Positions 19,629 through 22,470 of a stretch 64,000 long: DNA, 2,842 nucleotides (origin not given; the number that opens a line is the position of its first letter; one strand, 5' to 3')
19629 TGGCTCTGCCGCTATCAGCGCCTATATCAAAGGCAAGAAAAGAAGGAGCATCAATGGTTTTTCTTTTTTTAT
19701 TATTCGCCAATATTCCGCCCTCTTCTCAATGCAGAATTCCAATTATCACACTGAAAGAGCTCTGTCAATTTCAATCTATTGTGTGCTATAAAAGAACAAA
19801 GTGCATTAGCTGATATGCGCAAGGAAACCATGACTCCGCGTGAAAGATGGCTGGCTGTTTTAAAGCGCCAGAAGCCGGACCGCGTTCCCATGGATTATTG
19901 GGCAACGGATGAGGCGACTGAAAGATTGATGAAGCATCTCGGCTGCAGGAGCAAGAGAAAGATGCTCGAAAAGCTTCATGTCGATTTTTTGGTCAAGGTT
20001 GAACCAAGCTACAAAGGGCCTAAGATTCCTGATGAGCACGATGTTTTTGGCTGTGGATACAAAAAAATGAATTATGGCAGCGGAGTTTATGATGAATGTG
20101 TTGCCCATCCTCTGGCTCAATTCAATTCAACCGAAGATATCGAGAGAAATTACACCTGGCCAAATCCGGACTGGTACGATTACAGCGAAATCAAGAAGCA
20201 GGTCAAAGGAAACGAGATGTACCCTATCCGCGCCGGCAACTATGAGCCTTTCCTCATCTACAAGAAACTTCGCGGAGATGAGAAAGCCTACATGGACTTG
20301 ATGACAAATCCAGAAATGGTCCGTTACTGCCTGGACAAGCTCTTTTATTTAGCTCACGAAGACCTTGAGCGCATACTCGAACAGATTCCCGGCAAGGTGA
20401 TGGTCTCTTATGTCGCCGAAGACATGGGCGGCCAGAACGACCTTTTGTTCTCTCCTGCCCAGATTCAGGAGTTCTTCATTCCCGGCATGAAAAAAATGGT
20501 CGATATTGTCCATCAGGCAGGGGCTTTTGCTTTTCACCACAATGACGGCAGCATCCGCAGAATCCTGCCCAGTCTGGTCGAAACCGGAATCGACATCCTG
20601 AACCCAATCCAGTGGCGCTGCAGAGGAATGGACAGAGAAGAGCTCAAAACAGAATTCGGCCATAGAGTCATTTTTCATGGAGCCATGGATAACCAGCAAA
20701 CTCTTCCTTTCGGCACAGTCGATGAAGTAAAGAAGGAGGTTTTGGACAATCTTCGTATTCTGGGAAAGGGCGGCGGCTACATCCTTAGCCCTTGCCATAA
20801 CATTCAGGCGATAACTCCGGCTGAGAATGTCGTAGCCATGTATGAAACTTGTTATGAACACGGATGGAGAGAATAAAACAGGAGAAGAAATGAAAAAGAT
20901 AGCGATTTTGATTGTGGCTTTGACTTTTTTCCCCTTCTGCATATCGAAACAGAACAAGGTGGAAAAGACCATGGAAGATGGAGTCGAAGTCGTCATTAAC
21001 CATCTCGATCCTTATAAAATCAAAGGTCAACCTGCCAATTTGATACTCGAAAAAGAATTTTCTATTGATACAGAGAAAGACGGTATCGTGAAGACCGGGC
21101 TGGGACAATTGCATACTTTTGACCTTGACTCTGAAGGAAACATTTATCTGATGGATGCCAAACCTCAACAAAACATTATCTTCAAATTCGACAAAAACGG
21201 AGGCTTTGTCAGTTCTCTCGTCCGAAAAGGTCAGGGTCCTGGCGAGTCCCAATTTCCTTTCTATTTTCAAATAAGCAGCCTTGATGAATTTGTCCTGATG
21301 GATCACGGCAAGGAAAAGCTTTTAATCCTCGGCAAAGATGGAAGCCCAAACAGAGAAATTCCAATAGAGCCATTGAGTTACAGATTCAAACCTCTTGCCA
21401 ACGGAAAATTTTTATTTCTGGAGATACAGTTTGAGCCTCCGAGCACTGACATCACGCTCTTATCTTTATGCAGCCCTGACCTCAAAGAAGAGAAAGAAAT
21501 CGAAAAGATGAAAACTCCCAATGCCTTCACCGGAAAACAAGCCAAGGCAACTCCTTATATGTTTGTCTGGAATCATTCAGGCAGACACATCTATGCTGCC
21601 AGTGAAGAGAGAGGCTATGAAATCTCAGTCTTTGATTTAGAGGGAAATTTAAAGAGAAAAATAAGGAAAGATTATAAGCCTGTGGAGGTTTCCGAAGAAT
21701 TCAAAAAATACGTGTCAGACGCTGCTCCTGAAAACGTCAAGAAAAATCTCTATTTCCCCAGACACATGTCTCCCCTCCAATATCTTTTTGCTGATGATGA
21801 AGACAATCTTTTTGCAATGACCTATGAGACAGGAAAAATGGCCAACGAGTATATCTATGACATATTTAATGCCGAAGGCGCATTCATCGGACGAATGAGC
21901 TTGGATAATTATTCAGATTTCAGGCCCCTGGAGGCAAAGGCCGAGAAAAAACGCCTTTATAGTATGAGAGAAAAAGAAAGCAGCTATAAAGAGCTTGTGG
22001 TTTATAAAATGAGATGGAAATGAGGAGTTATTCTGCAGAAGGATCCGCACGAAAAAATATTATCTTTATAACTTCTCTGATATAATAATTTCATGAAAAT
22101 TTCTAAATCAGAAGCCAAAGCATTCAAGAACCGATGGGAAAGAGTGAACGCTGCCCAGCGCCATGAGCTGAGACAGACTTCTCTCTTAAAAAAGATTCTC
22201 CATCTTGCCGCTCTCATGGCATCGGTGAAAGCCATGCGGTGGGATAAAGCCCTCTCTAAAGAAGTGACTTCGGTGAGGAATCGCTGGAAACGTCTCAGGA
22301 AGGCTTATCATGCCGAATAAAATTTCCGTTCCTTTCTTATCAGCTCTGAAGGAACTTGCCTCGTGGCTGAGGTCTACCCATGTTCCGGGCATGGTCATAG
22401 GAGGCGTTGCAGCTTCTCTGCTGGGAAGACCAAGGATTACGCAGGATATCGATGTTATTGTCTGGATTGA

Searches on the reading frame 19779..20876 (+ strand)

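Call 81: search_protein_families(library=pfam, proteins=[window:19779-20876:+], max_evalue=0.00001)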
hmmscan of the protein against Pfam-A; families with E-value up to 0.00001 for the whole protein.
window:19779-20876:+ (365 aa): 1 family
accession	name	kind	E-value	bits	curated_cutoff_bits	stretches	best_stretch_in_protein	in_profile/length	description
PF01208.23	URO-D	-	3.6e-21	76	23.9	1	166-360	161-345/346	Uroporphyrinogen decarboxylase (URO-D)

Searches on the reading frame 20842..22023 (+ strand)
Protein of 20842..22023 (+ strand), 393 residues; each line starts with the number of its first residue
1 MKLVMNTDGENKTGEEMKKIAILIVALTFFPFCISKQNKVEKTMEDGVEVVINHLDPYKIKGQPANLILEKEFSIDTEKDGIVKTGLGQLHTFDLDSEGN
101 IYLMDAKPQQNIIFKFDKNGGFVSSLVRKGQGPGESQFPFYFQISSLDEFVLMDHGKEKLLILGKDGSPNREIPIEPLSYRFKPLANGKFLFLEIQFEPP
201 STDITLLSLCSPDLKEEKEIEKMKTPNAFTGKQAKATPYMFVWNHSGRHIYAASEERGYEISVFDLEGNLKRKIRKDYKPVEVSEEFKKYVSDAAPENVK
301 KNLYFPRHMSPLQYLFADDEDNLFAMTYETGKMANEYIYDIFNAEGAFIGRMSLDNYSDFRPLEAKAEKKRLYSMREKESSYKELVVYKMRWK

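Call 81: search_protein_families(library=pfam, proteins=[window:20842-22023:+], max_evalue=0.00001)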
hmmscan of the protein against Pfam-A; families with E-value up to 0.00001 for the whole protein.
window:20842-22023:+ (393 aa): 2 families
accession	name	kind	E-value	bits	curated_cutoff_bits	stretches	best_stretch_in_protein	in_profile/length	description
PF17170.10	DUF5128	-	9.3e-09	35.3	22.9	1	98-204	53-160/321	6-bladed beta-propeller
PF15869.11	TolB_like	-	1.5e-06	28.2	29.2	0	235-277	243-285/296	TolB-like 6-blade propeller-like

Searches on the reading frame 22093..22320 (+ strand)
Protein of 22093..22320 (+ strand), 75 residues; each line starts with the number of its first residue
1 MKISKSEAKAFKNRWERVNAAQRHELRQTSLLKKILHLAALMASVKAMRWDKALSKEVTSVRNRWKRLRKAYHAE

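Call 3: search_protein_families(library=pfam, proteins=[window:22093-22320:+], max_evalue=1)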
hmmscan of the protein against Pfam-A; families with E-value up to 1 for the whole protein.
window:22093-22320:+ (75 aa): 2 families
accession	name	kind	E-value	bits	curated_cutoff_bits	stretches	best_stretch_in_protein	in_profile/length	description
PF10545.15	MADF_DNA_bdg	-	0.29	12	22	1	56-75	40-59/84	Alcohol dehydrogenase transcription factor Myb/SANT-like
PF13822.11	ACC_epsilon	-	0.4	11.8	25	1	38-70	15-47/60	Acyl-CoA carboxylase epsilon subunit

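Call 4: search_protein_families(library=ncbifam, proteins=[window:22093-22320:+], max_evalue=1)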
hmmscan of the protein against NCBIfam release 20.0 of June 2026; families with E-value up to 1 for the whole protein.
window:22093-22320:+ (75 aa): 1 family
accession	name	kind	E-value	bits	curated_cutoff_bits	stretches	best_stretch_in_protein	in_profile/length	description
NF033498.1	YlcG_phage_expr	hypoth_equivalog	0.051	13.3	30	1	60-69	8-17/41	YlcG family protein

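Call 5: search_protein_families(library=padloc, proteins=[window:22093-22320:+], max_evalue=1)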
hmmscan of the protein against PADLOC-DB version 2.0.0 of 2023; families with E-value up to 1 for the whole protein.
window:22093-22320:+ (75 aa): 0 families

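Call 9: search_solved_structures(query=window:22093-22320:+, max_evalue=10, show_alignments=2)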
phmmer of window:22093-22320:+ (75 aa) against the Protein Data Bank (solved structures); distinct sequences matched with E-value up to 10: 0.

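Call 14: find_homologous_proteins(query=window:22093-22320:+, max_evalue=0.01)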
Query window:22093-22320:+ (75 aa): 2 proteins with E <= 0.01 among 2 candidates.
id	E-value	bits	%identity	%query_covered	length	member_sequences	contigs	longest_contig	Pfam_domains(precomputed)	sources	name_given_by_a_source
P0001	1.7e-38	147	100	100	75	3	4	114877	-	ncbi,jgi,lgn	jgi:hypothetical protein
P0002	4.7e-32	126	88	100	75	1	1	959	-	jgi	-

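Call 16: find_encoding_contigs(protein=P0001, flank=3000, max_places=6)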
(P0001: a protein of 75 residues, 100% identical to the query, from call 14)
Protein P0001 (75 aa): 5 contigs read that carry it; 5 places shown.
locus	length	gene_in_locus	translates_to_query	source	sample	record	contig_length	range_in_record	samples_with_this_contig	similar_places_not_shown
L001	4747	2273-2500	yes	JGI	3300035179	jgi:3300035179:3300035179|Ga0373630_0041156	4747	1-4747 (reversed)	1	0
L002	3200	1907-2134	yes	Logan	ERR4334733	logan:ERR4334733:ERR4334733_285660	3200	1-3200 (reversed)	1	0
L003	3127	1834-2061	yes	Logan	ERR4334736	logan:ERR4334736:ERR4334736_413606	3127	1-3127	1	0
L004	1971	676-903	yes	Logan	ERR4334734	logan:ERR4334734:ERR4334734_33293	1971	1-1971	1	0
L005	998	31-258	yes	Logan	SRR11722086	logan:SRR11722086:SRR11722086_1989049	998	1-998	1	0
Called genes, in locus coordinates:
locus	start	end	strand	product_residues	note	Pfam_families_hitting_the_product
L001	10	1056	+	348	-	PF01208:URO-D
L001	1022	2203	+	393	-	PF15869:TolB_like (faint), PF17170:DUF5128 (weak)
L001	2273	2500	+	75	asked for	-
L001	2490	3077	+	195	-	PF09970:DUF2204 (faint), PF19502:DUF6036, PF08843:AbiEii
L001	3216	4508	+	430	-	PF01336:tRNA_anti-codon, PF00152:tRNA-synt_2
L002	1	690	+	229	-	?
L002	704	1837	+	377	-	PF17170:DUF5128, PF15869:TolB_like (faint)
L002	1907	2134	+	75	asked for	-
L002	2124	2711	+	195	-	PF09970:DUF2204 (faint), PF19502:DUF6036, PF08843:AbiEii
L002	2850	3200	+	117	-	?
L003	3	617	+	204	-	?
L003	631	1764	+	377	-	PF17170:DUF5128, PF15869:TolB_like (faint)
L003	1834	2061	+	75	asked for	-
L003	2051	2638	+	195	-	PF09970:DUF2204 (faint), PF19502:DUF6036, PF08843:AbiEii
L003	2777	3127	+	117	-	?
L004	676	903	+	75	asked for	-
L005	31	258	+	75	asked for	-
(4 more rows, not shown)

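Call 28: search_protein_families(library=pfam, alignment_id=A2, max_evalue=1)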
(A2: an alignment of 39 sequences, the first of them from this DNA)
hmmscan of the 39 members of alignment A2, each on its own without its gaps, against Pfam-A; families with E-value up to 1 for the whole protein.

A. member 1, seq(75 aa): 2 families
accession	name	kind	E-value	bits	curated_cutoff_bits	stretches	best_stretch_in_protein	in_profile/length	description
PF10545.15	MADF_DNA_bdg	-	0.29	12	22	1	56-75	40-59/84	Alcohol dehydrogenase transcription factor Myb/SANT-like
PF13822.11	ACC_epsilon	-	0.4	11.8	25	1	38-70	15-47/60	Acyl-CoA carboxylase epsilon subunit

B. families by the number of members that match (of 39 scanned): 20 families
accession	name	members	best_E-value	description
PF22950.1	DUF7026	2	0.084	Domain of unknown function (DUF7026)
PF02296.22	Alpha_adaptin_C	1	0.024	Alpha adaptin AP2, C-terminal domain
PF11304.13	DUF3106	1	0.024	Protein of unknown function (DUF3106)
PF18126.6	Mitoc_mL59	1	0.025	Mitochondrial ribosomal protein mL59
PF12549.13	TOH_N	1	0.049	Tyrosine hydroxylase N terminal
PF04435.23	SPK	1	0.056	Domain of unknown function (DUF545)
PF03956.18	Lys_export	1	0.067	Lysine exporter LysO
PF23798.1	Beta-prop_SPT8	1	0.088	SPT8 beta propeller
PF22757.1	GeBP-like_C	1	0.096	Glabrous-enhancer-binding protein-like family, C-terminal domain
PF19336.4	DUF5921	1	0.11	Domain of unknown function (DUF5921)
PF00319.23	SRF-TF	1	0.13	SRF-type transcription factor (DNA-binding and dimerisation domain)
PF19788.4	DUF6272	1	0.16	Family of unknown function (DUF6272)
PF24665.1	DUF7652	1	0.17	Domain of unknown function (DUF7652)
PF24625.1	DUF7626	1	0.17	Domain of unknown function (DUF7626)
PF21771.2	CFAP58_CC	1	0.19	CFAP58 central coiled coil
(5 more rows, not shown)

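Call 29: search_solved_structures(query=A2, max_evalue=10, show_alignments=2)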
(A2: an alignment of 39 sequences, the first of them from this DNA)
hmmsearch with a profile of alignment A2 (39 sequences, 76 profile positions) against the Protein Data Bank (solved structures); distinct sequences matched with E-value up to 10: 2.
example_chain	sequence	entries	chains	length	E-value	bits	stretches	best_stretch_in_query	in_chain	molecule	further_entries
8fkp_SJ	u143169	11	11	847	0.087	16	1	6-49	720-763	pre-rRNA 2'-O-ribose RNA methyltransferase FTSJ3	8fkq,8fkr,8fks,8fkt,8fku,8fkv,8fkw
5v6r_A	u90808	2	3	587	0.68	13.1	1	7-45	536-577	Plexin-D1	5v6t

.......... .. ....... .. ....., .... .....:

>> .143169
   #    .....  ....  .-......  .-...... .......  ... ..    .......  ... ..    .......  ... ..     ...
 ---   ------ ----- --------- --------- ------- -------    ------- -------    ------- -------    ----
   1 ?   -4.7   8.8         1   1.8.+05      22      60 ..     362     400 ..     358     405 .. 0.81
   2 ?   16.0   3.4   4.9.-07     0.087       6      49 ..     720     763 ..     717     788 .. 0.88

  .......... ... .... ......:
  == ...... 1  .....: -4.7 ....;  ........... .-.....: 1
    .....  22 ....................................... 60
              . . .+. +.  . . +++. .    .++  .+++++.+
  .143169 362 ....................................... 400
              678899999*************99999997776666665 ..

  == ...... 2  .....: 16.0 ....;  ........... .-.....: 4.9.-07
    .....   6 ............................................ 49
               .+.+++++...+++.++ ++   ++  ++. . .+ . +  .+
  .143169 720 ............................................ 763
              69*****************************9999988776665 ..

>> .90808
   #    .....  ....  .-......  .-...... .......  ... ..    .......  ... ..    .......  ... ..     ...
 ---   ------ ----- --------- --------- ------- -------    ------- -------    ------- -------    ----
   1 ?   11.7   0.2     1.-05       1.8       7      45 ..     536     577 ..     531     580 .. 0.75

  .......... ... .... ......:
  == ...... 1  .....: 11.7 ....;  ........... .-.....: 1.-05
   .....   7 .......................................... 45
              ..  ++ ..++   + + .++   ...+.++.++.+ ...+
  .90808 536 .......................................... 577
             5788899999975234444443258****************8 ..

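Call 66: predict_structure(alignment_id=A5)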
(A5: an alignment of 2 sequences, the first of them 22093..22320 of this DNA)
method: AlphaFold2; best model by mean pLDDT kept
length: 75 residues; sequences in the alignment: 2
mean_pLDDT: 77.0   pTM: 0.49
mean pLDDT of the five models: 77.0, 72.0, 68.7, 68.4, 67.0
residues with pLDDT >= 90: 0; 70-90: 65; 50-70: 10; < 50: 0
segments of 3 or more residues with pLDDT < 50: none
pLDDT, mean of each block of 10 residues (from residue 1): 72 80 77 82 71 72 85 81
secondary structure, 60 per line:
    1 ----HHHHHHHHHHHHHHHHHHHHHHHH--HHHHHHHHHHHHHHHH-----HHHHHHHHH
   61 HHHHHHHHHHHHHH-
elements in order: H5-28 H31-46 H52-74

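Call 70: fold_search(model_id=the predicted structure, library=pdb)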
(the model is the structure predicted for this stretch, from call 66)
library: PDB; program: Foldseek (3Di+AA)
matches with E <= 10: 42; with E <= 0.001: 0
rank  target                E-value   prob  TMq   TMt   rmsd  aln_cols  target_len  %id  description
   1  7msc_t                2.3e+00  0.23  0.49  0.45   4.4        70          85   23  Mtb 70SIC in complex with MtbEttA at Pre_R0 state (released 2022-02-02)
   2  9vvp_I                3.0e+00  0.47  0.70  0.10   2.5        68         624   13  Core proteins of the bacteriophage E1004 (released 2025-11-12)
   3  8xyv_B                3.4e+00  0.09  0.38  0.31  10.6        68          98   19  De novo designed protein 0705-5 (released 2024-10-02)
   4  5j10_A                4.1e+00  0.18  0.51  0.55  10.3        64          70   23  De novo design of protein homo-oligomers with modular hydrogen bond network-mediated specificity (released 2016-05-25)
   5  2crb_MODEL_1_A        4.4e+00  0.08  0.37  0.30   5.9        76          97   13  Solution structure of MIT domain from mouse NRBF-2 (released 2005-11-20)
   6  9rgx_A                4.4e+00  0.06  0.34  0.28   6.5        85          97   19  X-ray crystal structure of a de novo designed single-chain antiparallel 3-helix coiled-coil bundle, sc-apCC3-ACW (released 2025-09-03)
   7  8ij9_C                4.7e+00  0.23  0.54  0.56   9.9        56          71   21  Crystal structure of the ELKS1/Rab6B complex (released 2023-06-14)
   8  3abu                  5.1e+00  0.05  0.29  0.06  12.3        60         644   20  Crystal Structure of LSD1 in complex with a 2-PCPA derivative, S1201 (released 2010-07-07)
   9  6g7c_A                5.8e+00  0.14  0.47  0.18   3.1        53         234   11  Nt2-CTD domains of the TssA component from the type VI secretion system of Aeromonas hydrophila. (released 2018-11-21)
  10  2v1s_E                5.8e+00  0.08  0.43  0.45  10.1        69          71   13  CRYSTAL STRUCTURE OF RAT TOM20-ALDH PRESEQUENCE COMPLEX (released 2007-06-12)
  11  6nqm                  6.2e+00  0.11  0.46  0.06  11.2        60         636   18  Crystal structure of Human LSD1 (released 2019-02-13)
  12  7n1j_D                6.6e+00  0.23  0.61  0.71   2.0        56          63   11  Crystal structure of FGFR4 domain 3 in complex with a de novo-designed mini-binder (released 2022-04-06)
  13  9vvp_K                6.6e+00  0.23  0.71  0.10   2.4        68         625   13  Core proteins of the bacteriophage E1004 (released 2025-11-12)
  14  7bv7_C                6.6e+00  0.13  0.50  0.50   6.3        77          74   14  INTS3 complexed with INTS6 (released 2021-07-14)
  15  4ksa_B                6.6e+00  0.08  0.35  0.08   2.9        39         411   18  Crystal Structure of Malonyl-CoA decarboxylase from Rhodopseudomonas palustris, Northeast Structural Genomics Consorti (released 2013-06-19)
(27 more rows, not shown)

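Call 83: search_protein_families(library=ncbifam, alignment_id=A2, max_evalue=0.1)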
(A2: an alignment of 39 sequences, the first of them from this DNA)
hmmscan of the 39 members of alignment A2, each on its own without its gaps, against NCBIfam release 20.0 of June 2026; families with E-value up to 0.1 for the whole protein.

A. member 1, seq(75 aa): 1 family
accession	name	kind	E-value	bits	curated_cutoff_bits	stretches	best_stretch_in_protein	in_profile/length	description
NF033498.1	YlcG_phage_expr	hypoth_equivalog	0.051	13.3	30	0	60-69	8-17/41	YlcG family protein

B. families by the number of members that match (of 39 scanned): 7 families
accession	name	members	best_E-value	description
NF033498.1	YlcG_phage_expr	2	0.0036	YlcG family protein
NF009504.0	PRK12863.1-4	1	0.019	YciI-like protein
NF004318.0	PRK05714.1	1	0.047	2-octaprenyl-3-methyl-6-methoxy-1,4-benzoquinol hydroxylase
TIGR02510.1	NrdE-prime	1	0.054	ribonucleoside-diphosphate reductase subunit alpha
NF007657.0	PRK10329.1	1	0.065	glutaredoxin-like protein NrdH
TIGR02048.1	gshA_cyano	1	0.072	glutamate--cysteine ligase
NF000011.2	APH_6_Ic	1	0.079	aminoglycoside O-phosphotransferase APH(6)-Ic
